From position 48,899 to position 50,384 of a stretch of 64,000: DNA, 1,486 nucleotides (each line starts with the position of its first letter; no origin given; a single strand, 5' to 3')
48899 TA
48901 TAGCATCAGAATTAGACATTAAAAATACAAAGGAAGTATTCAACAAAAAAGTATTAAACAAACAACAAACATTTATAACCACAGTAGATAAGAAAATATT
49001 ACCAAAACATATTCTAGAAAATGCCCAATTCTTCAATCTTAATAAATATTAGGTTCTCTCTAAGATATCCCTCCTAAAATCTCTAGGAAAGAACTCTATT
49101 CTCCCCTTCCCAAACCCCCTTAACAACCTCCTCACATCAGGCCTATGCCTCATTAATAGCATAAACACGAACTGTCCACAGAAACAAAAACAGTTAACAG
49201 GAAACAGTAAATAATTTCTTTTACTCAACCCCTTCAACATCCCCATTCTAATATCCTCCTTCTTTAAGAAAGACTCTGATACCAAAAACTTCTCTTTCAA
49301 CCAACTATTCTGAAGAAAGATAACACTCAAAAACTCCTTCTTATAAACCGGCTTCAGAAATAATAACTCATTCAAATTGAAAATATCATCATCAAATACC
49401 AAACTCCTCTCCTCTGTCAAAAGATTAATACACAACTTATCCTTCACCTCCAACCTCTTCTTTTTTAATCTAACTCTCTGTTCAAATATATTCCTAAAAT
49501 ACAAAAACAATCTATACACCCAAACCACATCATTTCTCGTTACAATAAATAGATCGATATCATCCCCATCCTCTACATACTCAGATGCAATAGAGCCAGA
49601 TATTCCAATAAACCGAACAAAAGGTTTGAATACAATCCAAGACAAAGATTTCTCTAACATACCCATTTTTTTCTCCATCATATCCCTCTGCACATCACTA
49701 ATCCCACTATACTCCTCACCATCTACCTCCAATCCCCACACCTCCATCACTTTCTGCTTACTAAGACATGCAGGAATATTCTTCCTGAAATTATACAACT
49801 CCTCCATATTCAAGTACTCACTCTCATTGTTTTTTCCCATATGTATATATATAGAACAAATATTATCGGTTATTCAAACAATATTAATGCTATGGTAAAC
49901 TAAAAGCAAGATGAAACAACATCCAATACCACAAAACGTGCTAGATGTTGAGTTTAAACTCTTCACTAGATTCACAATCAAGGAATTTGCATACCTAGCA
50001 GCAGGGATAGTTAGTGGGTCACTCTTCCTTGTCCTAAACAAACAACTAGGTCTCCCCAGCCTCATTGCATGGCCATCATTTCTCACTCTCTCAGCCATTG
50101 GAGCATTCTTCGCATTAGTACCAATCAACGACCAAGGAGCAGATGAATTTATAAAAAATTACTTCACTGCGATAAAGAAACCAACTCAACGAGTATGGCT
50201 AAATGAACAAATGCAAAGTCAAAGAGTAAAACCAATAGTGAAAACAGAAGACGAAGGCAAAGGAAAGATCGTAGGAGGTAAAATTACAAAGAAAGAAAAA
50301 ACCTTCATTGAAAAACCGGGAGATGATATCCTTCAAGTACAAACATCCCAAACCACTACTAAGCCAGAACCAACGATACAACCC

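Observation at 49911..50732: PrgI/VirB3-like protein carrying an extra extracellular transthyretin/CarboxypepD_reg-like domain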

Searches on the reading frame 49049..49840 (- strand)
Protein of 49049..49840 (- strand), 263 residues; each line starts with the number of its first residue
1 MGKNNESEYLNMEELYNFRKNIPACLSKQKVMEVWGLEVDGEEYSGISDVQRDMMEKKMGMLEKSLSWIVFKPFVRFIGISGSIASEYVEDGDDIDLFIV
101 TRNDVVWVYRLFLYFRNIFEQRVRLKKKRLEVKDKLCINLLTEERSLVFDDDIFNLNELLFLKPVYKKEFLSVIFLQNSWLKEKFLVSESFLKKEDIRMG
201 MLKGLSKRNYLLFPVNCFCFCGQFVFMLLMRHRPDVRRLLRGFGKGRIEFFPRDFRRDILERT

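Call 3: search_protein_families(library=pfam, proteins=[window:49049-49840:-], max_evalue=1)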
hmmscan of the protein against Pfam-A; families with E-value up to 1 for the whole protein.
window:49049-49840:- (263 aa): 3 families
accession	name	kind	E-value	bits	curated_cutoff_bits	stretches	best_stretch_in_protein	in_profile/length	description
PF18765.7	Polbeta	-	0.00033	21.2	26.9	1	74-161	12-88/93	Polymerase beta, Nucleotidyltransferase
PF01909.29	NTP_transf_2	-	0.073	13.9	21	1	75-141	14-72/93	Nucleotidyltransferase domain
PF04325.18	DUF465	-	0.36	11.3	25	1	123-136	31-44/48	Protein of unknown function (DUF465)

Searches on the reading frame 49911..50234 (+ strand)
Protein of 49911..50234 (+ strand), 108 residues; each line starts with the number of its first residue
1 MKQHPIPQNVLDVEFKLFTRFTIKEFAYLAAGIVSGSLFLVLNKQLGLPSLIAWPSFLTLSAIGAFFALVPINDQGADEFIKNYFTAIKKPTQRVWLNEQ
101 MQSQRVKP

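Call 42: find_related_loci(query=A4, collection=genome_contigs, flank=6000)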
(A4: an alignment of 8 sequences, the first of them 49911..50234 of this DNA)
Query A4 (108 aa) in genome_contigs; peptide patterns used: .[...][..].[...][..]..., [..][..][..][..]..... (x = any residue, [..] = any of these).
306 stretches matched a pattern; 270 encode a relative of the query (tblastn E <= 1e-3); the best 80 are kept; 80 distinct loci.
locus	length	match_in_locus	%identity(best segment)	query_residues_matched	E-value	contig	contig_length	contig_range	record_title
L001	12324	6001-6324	93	1-108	6e-66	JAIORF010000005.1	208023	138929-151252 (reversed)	MAG: bacterium isolate SMBSF11 20072_Bin_5_contigs_1_c_000000000006, whole genome shotgun sequence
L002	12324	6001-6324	82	1-108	4e-61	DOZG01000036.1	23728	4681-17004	MAG TPA_asm: Patescibacteria group bacterium isolate UBA9296 contig_33819, whole genome shotgun sequence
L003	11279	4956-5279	81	1-108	6e-60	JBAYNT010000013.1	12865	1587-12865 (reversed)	MAG: Candidatus Dojkabacteria bacterium isolate SO_2016_LW1_71 scaffold05483_LW64-88_2016, whole genome shotgun sequence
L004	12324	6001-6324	79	1-108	9e-58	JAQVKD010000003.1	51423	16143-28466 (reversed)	MAG: Candidatus Dojkabacteria bacterium isolate STE_79 NODE_1106_length_51423_cov_7.010410_Sandtown_E, whole genome shot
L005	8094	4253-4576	76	1-108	5e-57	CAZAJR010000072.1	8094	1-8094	MAG TPA_asm: uncultured Candidatus Saccharibacteria bacterium isolate SRP067234_co1_14 genome assembly, contig: k99_1774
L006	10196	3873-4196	65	1-108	2e-46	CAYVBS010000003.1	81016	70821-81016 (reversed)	MAG TPA_asm: uncultured Candidatus Saccharibacteria bacterium isolate SRP144015_co1_116 genome assembly, contig: NODE_15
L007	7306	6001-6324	65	1-108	9e-46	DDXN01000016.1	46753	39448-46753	MAG TPA_asm: Candidatus Dojkabacteria bacterium UBA2259 UBA2259_contig_20378, whole genome shotgun sequence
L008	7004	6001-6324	66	1-108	4e-45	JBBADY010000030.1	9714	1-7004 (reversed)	MAG: Candidatus Dojkabacteria bacterium isolate SO_2017_LW2_135 scaffold_15148_c1_LW138R_2017, whole genome shotgun sequ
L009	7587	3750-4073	66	1-108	4e-45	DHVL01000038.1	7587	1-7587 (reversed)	MAG TPA_asm: Candidatus Dojkabacteria bacterium UBA5209 UBA5209_contig_39975, whole genome shotgun sequence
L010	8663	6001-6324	63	1-108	6e-45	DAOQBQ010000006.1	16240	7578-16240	MAG TPA_asm: Candidatus Dojkabacteria bacterium isolate AMR_MDS_1232 NODE_2675_length_16240_cov_5.626939, whole genome s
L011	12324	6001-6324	61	1-108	1e-44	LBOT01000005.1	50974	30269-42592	MAG: candidate division WS6 bacterium GW2011_GWE2_33_157 UR32_C0005, whole genome shotgun sequence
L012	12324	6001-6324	61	1-108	1e-44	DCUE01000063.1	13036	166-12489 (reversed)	MAG TPA_asm: Candidatus Dojkabacteria bacterium UBA2222 UBA2222_contig_131790, whole genome shotgun sequence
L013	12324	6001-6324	65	1-108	2e-44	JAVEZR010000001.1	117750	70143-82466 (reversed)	MAG: Candidatus Dojkabacteria bacterium isolate BF4_70 NODE_397_length_117750_cov_38.323585_Biofilm4, whole genome shotg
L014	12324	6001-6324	61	1-108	7e-44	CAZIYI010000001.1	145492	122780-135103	MAG TPA_asm: uncultured Candidatus Saccharibacteria bacterium isolate binchicken_co39_587 genome assembly, contig: NODE_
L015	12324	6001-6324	62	1-108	3e-44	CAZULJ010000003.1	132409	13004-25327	MAG TPA_asm: uncultured Candidatus Saccharibacteria bacterium isolate binchicken_co27_145 genome assembly, contig: NODE_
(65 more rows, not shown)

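Call 44: find_homologous_proteins(query=A3, max_evalue=0.00001)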
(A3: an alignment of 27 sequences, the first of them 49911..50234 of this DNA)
Query A3 (27 sequences) (108 aa, profile of the alignment): 224 proteins with E <= 0.00001 among 5797 candidates; the best 120 are listed.
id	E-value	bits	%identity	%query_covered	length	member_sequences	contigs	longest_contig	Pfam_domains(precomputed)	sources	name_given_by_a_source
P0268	1.0e-33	134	41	88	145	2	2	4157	PF12666.13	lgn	-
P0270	1.9e-33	133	40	88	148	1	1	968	PF12666.13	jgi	-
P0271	5.1e-33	131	44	92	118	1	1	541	PF12666.13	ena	-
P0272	5.1e-33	131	39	91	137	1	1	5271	PF12666.13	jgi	jgi:hypothetical protein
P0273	5.4e-33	131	32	89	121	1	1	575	PF12666.13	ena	-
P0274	1.0e-32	130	39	89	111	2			PF12666.13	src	-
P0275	1.3e-32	130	41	90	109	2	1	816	PF12666.13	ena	-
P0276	2.4e-32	129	40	89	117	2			PF12666.13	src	-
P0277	2.9e-32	129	40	89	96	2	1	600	PF12666.13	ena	-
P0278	3.1e-32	129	35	89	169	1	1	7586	PF12666.13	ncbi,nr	ncbi:PrgI family protein, partial [Candidatus Microgenomates bacterium]|nr:PrgI family protein [Cand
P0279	3.8e-32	129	38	94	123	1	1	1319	PF12666.13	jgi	-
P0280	4.5e-32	128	59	99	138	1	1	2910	PF12666.13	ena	-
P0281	4.9e-32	128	39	89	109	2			PF12666.13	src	-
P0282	8.9e-32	127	45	90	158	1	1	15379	PF12666.13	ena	-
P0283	9.0e-32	127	57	100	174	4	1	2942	PF12666.13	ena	-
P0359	2.0e-28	117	34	94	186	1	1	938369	PF12666.13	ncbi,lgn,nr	ncbi:MAG: PrgI family protein [bacterium]|nr:PrgI family protein [bacterium]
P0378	1.2e-27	114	32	91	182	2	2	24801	PF12666.13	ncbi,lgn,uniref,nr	ncbi:PrgI family protein [candidate division WWE3 bacterium]|uniref:PrgI family protein n=1 Tax=cand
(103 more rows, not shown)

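Call 61: search_solved_structures(query=A3, max_evalue=10, show_alignments=2)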
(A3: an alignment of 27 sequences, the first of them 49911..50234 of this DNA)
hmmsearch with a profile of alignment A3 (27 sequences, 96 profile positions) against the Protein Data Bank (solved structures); distinct sequences matched with E-value up to 10: 2.
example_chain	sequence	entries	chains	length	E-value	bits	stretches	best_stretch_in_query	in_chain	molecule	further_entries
8vvi_F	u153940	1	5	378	1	13.3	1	24-86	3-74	MotA/TolQ/ExbB proton channel domain-containing protein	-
8phh_B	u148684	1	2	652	1.7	12.6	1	13-84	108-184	Capsid protein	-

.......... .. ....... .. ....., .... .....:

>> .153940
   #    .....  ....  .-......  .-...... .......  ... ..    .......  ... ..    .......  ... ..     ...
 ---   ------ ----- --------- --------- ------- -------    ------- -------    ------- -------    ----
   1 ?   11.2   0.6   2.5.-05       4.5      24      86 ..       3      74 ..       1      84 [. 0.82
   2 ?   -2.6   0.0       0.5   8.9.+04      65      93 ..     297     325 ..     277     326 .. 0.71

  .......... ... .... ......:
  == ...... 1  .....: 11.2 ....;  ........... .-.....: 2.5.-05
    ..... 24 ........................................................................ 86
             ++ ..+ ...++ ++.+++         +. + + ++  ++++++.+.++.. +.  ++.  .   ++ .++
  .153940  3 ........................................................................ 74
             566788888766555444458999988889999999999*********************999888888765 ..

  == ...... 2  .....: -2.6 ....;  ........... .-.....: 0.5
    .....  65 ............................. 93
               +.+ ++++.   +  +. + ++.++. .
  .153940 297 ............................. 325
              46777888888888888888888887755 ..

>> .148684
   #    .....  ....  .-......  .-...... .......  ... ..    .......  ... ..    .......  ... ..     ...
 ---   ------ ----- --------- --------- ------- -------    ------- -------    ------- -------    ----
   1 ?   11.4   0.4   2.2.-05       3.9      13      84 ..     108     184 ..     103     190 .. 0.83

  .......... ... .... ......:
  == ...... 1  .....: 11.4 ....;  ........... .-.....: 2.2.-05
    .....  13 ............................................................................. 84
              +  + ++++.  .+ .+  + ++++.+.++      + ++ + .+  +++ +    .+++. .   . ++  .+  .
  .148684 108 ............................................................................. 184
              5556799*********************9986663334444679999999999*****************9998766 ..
